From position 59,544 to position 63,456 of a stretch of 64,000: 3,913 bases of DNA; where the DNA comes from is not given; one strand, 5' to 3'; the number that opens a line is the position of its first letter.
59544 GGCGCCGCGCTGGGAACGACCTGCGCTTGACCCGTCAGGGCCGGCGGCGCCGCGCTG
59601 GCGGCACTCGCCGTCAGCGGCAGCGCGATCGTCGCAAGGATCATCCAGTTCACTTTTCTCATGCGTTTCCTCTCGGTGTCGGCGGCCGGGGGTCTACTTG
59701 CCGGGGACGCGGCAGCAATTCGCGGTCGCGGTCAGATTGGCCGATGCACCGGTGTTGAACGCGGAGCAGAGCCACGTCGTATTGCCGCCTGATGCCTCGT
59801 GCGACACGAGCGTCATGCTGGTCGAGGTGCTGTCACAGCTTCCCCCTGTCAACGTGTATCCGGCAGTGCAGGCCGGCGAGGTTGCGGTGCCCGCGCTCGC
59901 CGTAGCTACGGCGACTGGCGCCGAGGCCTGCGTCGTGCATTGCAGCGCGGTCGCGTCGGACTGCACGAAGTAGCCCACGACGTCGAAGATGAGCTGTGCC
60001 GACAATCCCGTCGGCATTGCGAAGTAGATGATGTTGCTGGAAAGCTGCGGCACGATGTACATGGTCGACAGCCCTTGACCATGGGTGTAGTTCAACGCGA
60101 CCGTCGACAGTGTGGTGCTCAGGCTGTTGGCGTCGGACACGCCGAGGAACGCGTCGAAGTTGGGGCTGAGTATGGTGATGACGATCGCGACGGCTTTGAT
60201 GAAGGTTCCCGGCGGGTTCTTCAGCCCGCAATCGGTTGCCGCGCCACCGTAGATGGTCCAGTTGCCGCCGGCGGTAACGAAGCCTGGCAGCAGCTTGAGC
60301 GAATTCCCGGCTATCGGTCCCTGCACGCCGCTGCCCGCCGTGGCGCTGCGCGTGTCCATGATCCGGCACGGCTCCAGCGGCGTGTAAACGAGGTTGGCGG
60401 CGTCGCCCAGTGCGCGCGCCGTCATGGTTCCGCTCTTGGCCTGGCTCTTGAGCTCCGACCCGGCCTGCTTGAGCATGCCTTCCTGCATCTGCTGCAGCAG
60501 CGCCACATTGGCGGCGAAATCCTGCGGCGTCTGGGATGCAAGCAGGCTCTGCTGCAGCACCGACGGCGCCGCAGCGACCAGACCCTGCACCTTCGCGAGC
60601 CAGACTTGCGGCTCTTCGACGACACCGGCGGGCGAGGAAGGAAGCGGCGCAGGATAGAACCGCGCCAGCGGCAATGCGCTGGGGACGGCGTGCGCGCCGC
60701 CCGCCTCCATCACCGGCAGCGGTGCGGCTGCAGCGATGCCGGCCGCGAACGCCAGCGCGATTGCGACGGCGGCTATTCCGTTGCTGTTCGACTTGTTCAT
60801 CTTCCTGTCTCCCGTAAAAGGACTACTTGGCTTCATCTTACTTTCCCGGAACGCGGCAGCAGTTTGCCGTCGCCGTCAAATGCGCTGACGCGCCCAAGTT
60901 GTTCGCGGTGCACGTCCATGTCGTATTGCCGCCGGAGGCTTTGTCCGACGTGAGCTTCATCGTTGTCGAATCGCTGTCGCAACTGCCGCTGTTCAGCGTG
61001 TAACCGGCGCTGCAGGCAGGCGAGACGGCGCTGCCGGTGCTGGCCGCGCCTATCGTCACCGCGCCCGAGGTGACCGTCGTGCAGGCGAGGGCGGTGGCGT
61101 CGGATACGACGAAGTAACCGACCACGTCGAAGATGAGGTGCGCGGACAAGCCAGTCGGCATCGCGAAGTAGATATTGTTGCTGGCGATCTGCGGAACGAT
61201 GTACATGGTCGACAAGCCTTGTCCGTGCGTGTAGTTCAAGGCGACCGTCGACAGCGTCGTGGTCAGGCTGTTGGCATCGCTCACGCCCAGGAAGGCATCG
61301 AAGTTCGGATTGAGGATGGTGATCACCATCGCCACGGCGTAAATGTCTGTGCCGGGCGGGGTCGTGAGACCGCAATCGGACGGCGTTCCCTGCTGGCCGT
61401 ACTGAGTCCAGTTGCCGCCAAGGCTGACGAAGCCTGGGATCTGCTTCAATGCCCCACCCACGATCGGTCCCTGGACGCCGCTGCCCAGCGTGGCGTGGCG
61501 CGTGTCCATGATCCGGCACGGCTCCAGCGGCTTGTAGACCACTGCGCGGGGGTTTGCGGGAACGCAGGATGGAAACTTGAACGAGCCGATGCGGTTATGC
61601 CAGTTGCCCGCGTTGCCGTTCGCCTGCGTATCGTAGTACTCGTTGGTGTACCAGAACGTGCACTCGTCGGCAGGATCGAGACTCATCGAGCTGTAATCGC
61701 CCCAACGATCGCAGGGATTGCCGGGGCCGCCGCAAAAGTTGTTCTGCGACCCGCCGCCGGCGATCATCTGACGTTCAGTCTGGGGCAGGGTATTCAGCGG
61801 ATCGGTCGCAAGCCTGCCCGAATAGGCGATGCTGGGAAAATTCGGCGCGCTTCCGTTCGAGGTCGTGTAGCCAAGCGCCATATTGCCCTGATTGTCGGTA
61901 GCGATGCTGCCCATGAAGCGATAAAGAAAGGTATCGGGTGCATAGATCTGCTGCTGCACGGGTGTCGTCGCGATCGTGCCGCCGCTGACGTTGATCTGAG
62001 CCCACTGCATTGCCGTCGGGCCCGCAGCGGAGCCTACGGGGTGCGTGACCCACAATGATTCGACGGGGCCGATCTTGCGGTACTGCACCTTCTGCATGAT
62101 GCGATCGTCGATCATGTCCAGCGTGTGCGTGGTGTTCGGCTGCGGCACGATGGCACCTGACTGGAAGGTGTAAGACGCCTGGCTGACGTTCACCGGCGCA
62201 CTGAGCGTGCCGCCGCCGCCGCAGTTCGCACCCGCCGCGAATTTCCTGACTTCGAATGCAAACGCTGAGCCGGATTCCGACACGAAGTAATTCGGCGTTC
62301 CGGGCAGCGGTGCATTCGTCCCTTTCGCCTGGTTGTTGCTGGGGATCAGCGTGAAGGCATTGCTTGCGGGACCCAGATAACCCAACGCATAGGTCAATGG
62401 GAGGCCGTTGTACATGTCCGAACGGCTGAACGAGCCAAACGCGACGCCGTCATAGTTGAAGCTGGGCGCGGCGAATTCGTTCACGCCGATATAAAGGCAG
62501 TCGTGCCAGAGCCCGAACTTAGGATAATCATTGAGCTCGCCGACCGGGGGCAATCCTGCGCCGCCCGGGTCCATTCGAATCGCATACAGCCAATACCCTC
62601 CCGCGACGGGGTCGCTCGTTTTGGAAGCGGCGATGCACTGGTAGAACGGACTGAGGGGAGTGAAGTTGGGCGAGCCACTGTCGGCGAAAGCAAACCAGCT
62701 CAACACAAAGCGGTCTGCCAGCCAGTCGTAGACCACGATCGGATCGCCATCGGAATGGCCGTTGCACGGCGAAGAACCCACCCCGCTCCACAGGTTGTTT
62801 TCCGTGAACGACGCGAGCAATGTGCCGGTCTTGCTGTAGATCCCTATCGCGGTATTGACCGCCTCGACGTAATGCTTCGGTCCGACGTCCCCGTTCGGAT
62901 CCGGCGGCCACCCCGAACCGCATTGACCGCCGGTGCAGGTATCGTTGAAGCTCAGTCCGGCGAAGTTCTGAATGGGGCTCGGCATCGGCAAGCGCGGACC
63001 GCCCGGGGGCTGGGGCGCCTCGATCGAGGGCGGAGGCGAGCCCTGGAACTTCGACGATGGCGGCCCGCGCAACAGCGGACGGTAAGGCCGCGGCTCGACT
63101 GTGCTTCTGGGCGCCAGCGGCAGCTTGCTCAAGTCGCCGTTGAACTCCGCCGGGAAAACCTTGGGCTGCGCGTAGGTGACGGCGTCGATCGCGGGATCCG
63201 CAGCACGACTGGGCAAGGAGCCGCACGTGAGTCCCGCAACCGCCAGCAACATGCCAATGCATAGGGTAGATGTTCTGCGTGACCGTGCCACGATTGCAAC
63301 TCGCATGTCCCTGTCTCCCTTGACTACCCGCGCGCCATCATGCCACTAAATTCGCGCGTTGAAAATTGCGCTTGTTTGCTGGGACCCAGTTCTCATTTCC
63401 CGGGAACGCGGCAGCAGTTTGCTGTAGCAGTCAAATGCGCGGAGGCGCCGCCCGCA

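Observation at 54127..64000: Co-directional array of secreted proteins with unrelated N-terminal parts but one shared ~230-aa C-terminal module ending in CCRVPGK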

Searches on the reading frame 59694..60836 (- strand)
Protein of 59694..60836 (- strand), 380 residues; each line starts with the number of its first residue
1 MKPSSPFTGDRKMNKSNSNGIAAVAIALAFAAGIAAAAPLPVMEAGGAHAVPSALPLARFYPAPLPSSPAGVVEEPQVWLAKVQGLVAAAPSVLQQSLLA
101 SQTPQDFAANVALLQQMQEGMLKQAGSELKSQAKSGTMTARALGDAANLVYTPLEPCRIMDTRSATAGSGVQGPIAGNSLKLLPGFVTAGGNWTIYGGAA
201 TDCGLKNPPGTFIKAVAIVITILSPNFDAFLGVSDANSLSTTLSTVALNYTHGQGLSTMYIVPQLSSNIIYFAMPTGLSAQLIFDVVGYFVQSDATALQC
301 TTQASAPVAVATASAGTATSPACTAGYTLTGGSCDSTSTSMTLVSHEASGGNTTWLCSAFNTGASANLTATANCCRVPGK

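Call 5: search_protein_families(library=pfam, proteins=[window:59694-60836:-], max_evalue=0.1)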
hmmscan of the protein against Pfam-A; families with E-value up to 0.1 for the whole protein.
window:59694-60836:- (380 aa): 0 families

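Call 6: search_protein_families(library=ncbifam, proteins=[window:59694-60836:-], max_evalue=0.1)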
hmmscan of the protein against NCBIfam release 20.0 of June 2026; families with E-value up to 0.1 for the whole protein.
window:59694-60836:- (380 aa): 0 families

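Call 36: search_protein_families(library=phrogs, proteins=[window:59694-60836:-], max_evalue=0.01)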
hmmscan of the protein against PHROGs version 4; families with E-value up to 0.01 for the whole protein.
window:59694-60836:- (380 aa): 0 families

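Call 50: predict_structure(alignment_id=A4)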
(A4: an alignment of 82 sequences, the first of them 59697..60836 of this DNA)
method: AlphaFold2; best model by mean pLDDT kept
length: 380 residues; sequences in the alignment: 82
mean_pLDDT: 78.1   pTM: 0.45
mean pLDDT of the five models: 78.1, 77.0, 75.8, 75.1, 73.9
residues with pLDDT >= 90: 143; 70-90: 148; 50-70: 28; < 50: 61
segments of 3 or more residues with pLDDT < 50: 8-49, 132-144
pLDDT, mean of each block of 10 residues (from residue 1): 46 36 34 31 39 82 78 83 84 85 87 81 62 46 58 91 94 93 87 92 76 90 90 94 90 85 87 93 94 65 93 94 85 92 90 91 94 73
secondary structure, 60 per line:
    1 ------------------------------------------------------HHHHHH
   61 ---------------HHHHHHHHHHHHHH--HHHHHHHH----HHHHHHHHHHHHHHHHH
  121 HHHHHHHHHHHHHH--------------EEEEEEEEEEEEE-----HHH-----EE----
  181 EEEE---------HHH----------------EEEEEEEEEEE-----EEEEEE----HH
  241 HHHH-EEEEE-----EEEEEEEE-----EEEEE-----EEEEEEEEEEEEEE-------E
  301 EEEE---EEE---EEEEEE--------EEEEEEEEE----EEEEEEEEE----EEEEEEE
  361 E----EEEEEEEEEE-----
elements in order: H55-60 H76-89 H92-99 H104-134 E149-161 E181-184 E213-223 E229-234 H239-244 E246-250 E256-263 E269-273 E279-292 E300-304 E308-310 E314-319 E328-336 E341-349 E354-361 E366-375
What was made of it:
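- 59694..60836 (-): Gene A, 380 aa (368 aa if it starts at 60800): signal peptide, small helical domain (residues ~50-134), flexible linker, and the module at 59697-60392. This is the commonest architecture in the family. AlphaFold2 model in call 50.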

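Call 63: fold_search(model_id=the predicted structure, library=pdb)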
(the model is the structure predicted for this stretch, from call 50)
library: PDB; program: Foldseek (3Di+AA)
matches with E <= 10: 1361; with E <= 0.001: 0
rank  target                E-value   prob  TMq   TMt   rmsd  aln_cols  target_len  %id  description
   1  8ok3                  4.2e-03  1.00  0.21  0.56   5.8       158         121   11  Structure of the C-terminal domain of the Bdellovibrio bacteriovorus Bd2133 fibre (released 2023-10-25)
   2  3km5_A                5.5e-03  0.84  0.17  0.28  11.0       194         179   11  Crystal Structure Analysis of the K2 Cleaved Adhesin Domain of Lys-gingipain (Kgp) (released 2010-03-31)
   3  1opo_C                6.9e-03  0.89  0.21  0.27  23.1       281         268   10  THE STRUCTURE OF CARNATION MOTTLE VIRUS (released 2003-04-01)
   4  4y6x_C                9.1e-03  0.94  0.19  0.40   8.0       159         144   12  Structure of Tobacco streak virus coat protein at 2.1 Angstroms resolution (C2 crystal form) (released 2016-01-20)
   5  6tid_AAA              1.1e-02  0.93  0.19  0.41   5.6       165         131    7  Structure of the N terminal domain of Bc2L-C lectin (1-131) in complex with H-type 1 antigen (released 2020-01-22)
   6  4arx_A                1.3e-02  0.51  0.13  0.09  16.0       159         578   12  Lepidoptera-specific toxin Cry1Ac from Bacillus thuringiensis ssp. kurstaki HD-73 (released 2013-05-15)
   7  4arx_B                1.5e-02  0.47  0.13  0.09  16.0       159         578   12  Lepidoptera-specific toxin Cry1Ac from Bacillus thuringiensis ssp. kurstaki HD-73 (released 2013-05-15)
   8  4arx_C                2.3e-02  0.63  0.15  0.11  14.6       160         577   11  Lepidoptera-specific toxin Cry1Ac from Bacillus thuringiensis ssp. kurstaki HD-73 (released 2013-05-15)
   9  4ary_B                2.7e-02  0.60  0.16  0.11  13.3       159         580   16  Lepidopteran-specific toxin Cry1Ac in complex with receptor specificity determinant GalNAc (released 2013-05-15)
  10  3bps_A                3.6e-02  0.69  0.16  0.14  23.2       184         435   16  PCSK9:EGF-A complex (released 2008-02-12)
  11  9efg_A                3.8e-02  0.54  0.22  0.15  13.8       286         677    7  VIP3Cb1 Toxin structure (released 2025-06-18)
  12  8trv_A                4.3e-02  0.54  0.20  0.24  13.3       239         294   11  Structure of the EphA2 LBDCRD bound to FabS1C_C1 (released 2024-07-17)
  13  9no3_D                4.8e-02  0.72  0.14  0.12   5.6        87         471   16  The bifunctional arabinofuranosidase/xylosidase from metagenome of Pseudacanthotermes militaris. (released 2025-10-08)
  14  6i56_D                4.8e-02  0.30  0.16  0.21  14.5       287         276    9  Crystal structure of PBSX exported protein XepA (released 2019-11-20)
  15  8x8h_A                5.0e-02  0.91  0.14  0.32   4.2        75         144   13  A carbohydrate binding domain of a putative pectate lyase (released 2024-12-04)
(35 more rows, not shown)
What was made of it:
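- On TNF/C1q-like or MAT fibre-tip trimeric sandwiches: 8ok3 is the top hit, but at E 4e-3, TM 0.56 on the target and rmsd 5.8 A (call 63).
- Closest known: Tip domains of Bdellovibrio MAT. Same: Best PDB fold neighbour of the model (E 4e-3, TM 0.56 on the target; call 63).
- The TNF-like lectin Bc2L-C and the adiponectin globular domain are also on the list (call 63).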

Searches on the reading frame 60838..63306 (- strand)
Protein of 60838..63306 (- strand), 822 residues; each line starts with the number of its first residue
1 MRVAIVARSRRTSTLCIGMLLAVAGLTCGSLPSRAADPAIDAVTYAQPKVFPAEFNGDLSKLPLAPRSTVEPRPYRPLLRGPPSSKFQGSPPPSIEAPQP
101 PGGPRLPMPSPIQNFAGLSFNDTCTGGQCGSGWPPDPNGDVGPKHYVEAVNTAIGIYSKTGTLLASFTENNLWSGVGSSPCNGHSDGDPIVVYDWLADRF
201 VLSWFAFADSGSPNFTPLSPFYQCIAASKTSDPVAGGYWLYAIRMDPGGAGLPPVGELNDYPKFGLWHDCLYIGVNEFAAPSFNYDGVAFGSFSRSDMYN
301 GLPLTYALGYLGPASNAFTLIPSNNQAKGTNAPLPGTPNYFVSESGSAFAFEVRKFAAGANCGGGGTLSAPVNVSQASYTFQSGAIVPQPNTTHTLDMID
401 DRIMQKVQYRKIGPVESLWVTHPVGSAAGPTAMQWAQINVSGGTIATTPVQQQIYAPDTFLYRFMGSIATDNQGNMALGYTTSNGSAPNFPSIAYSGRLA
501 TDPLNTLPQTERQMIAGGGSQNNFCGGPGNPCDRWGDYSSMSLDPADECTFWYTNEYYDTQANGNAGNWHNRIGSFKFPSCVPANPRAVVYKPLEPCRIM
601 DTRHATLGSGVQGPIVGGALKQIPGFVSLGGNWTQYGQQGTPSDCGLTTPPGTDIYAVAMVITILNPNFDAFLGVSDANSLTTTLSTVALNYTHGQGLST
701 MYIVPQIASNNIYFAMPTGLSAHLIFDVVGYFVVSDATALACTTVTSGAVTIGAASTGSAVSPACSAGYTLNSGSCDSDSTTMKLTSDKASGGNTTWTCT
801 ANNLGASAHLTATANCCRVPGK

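Call 5: search_protein_families(library=pfam, proteins=[window:60838-63306:-], max_evalue=0.1)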
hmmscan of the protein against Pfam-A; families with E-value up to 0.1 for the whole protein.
window:60838-63306:- (822 aa): 0 families

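Call 6: search_protein_families(library=ncbifam, proteins=[window:60838-63306:-], max_evalue=0.1)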
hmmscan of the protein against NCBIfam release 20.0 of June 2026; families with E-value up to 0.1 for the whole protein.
window:60838-63306:- (822 aa): 0 families

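Call 36: search_protein_families(library=phrogs, proteins=[window:60838-63306:-], max_evalue=0.01)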
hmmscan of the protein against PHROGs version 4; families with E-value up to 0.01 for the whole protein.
window:60838-63306:- (822 aa): 0 families

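Call 44: find_encoding_contigs(protein=window:60841-63306:-, flank=10000, max_places=3)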
Protein window:60841-63306:- (822 aa): no gene with exactly this product is on record in the collection.

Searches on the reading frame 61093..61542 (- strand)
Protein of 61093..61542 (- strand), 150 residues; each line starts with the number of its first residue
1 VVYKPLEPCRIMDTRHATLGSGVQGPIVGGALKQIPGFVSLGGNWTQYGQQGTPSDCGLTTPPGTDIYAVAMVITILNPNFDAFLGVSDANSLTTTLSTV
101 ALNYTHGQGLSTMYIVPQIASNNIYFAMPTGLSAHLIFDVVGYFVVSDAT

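Call 53: find_homologous_proteins(query=A5, max_evalue=0.001)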
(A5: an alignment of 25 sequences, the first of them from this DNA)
Query A5 (25 sequences) (150 aa, profile of the alignment): 402 proteins with E <= 0.001 among 3315 candidates; the best 120 are listed.
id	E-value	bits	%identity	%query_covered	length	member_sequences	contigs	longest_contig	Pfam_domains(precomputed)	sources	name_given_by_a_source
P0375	9.5e-68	245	29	96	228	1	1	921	-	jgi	jgi:hypothetical protein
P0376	6.0e-66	239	28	96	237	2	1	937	-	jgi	jgi:hypothetical protein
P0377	1.6e-47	179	29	96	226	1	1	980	-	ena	-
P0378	6.1e-47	177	30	96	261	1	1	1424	-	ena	-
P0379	4.3e-46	175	30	96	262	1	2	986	-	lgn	-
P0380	7.8e-46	174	32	96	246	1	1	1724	-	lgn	-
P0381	1.3e-45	173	28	96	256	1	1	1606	-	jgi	jgi:hypothetical protein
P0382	1.4e-45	173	35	57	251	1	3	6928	-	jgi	jgi:hypothetical protein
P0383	2.1e-45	172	30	96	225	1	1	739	-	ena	-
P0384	2.2e-45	172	31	96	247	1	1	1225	-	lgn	-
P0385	2.5e-45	172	34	96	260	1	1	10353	-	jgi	jgi:hypothetical protein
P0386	2.6e-45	172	29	100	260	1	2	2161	-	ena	-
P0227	2.7e-45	172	29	96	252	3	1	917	-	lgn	-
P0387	3.1e-45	172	32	96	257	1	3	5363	-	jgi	jgi:hypothetical protein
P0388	3.6e-45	172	32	100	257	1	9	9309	-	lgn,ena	-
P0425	6.5e-44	167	31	96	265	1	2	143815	-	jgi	jgi:hypothetical protein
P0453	4.3e-43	165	32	96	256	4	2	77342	-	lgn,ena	-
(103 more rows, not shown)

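Call 54: search_solved_structures(query=A5, max_evalue=10)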
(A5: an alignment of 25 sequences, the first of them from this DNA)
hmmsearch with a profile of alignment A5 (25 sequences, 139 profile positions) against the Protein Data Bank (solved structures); distinct sequences matched with E-value up to 10: 2.
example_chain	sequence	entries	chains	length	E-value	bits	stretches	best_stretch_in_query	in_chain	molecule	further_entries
6svk_A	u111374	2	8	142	0.81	13.2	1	38-100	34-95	Myeloid-derived growth factor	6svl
6o6w_A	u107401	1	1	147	0.85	13.1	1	37-100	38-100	Myeloid-derived growth factor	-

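Call 67: find_encoding_contigs(protein=P0425, flank=8000, max_places=2)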
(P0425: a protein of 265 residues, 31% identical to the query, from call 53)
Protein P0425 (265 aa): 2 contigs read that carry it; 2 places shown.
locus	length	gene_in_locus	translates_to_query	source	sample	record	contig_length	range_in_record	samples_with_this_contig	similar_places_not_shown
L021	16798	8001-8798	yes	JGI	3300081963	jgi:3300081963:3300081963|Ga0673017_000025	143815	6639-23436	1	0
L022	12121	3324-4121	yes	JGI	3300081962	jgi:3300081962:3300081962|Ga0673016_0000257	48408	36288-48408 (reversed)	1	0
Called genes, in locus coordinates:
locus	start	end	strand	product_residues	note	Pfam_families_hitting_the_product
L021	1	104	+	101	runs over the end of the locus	-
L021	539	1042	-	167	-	PF14317:YcxB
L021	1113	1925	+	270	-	PF13644:DKNYY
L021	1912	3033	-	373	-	PF00753:Lactamase_B, PF21221:B_lactamase-like_C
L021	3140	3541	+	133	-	PF13411:MerR_1, PF00376:MerR, PF09278:MerR-DNA-bind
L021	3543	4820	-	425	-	PF06808:DctM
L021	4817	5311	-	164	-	PF04290:DctQ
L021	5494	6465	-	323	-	PF03480:DctP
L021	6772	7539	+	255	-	-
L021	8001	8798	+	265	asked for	-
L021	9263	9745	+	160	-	-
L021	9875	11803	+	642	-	PF07603:Lcl_C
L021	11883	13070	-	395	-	PF00438:S-AdoMet_synt_N, PF02772:S-AdoMet_synt_M, PF02773:S-AdoMet_synt_C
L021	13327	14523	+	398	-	-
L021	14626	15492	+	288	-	PF03279:Lip_A_acyltrans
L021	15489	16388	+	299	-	PF03279:Lip_A_acyltrans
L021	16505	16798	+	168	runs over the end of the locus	PF07386:DUF1499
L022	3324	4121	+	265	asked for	-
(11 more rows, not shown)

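Call 68: find_encoding_contigs(protein=P0453, flank=8000, max_places=2)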
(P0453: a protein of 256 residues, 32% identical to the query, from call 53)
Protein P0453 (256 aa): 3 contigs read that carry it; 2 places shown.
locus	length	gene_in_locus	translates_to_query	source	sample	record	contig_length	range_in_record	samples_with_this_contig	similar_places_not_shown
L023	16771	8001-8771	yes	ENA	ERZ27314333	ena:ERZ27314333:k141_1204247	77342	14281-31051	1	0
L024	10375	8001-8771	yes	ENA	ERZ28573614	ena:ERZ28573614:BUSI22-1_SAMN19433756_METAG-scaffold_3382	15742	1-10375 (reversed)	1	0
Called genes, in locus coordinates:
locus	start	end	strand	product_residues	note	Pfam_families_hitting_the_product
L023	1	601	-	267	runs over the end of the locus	PF01203:T2SSN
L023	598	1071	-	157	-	PF04612:T2SSM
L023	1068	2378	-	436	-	PF05134:T2SSL (weak)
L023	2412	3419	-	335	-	PF21687:T2SSK_1st (faint), PF03934:T2SSK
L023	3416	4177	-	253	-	PF07963:N_methyl (weak)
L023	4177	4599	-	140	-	PF07963:N_methyl (weak), PF02501:T2SSI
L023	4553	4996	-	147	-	-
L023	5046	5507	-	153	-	PF07963:N_methyl, PF08334:T2SSG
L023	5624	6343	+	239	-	PF11356:T2SSC (weak)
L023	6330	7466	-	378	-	PF00753:Lactamase_B, PF21221:B_lactamase-like_C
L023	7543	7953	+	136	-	PF13411:MerR_1, PF00376:MerR, PF09278:MerR-DNA-bind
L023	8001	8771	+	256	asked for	-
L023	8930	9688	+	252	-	-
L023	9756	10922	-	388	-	PF00438:S-AdoMet_synt_N, PF02772:S-AdoMet_synt_M, PF02773:S-AdoMet_synt_C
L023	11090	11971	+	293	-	PF03279:Lip_A_acyltrans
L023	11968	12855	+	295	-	PF03279:Lip_A_acyltrans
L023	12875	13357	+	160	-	PF07386:DUF1499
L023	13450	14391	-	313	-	PF00561:Abhydrolase_1, PF12146:Hydrolase_4 (faint), PF12697:Abhydrolase_6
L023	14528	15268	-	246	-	PF03193:RsgA_GTPase (faint), PF01926:MMR_HSR1, PF02421:FeoB_N, PF04548:AIG1 (faint), PF09439:SRPRB (faint)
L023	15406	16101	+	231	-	PF00034:Cytochrom_C, PF13442:Cytochrome_CBB3, PF00034:Cytochrom_C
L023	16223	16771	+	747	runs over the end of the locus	PF05140:ResB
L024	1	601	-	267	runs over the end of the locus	PF01203:T2SSN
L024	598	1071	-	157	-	PF04612:T2SSM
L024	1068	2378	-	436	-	PF05134:T2SSL (weak)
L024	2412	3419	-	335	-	PF21687:T2SSK_1st (faint), PF03934:T2SSK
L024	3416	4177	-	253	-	PF07963:N_methyl (weak)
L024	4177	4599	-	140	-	PF07963:N_methyl (weak), PF02501:T2SSI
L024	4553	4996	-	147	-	-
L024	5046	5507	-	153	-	PF07963:N_methyl, PF08334:T2SSG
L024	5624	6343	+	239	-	PF11356:T2SSC (weak)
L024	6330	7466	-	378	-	PF00753:Lactamase_B, PF21221:B_lactamase-like_C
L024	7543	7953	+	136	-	PF13411:MerR_1, PF00376:MerR, PF09278:MerR-DNA-bind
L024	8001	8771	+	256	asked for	-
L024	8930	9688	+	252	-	-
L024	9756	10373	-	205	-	?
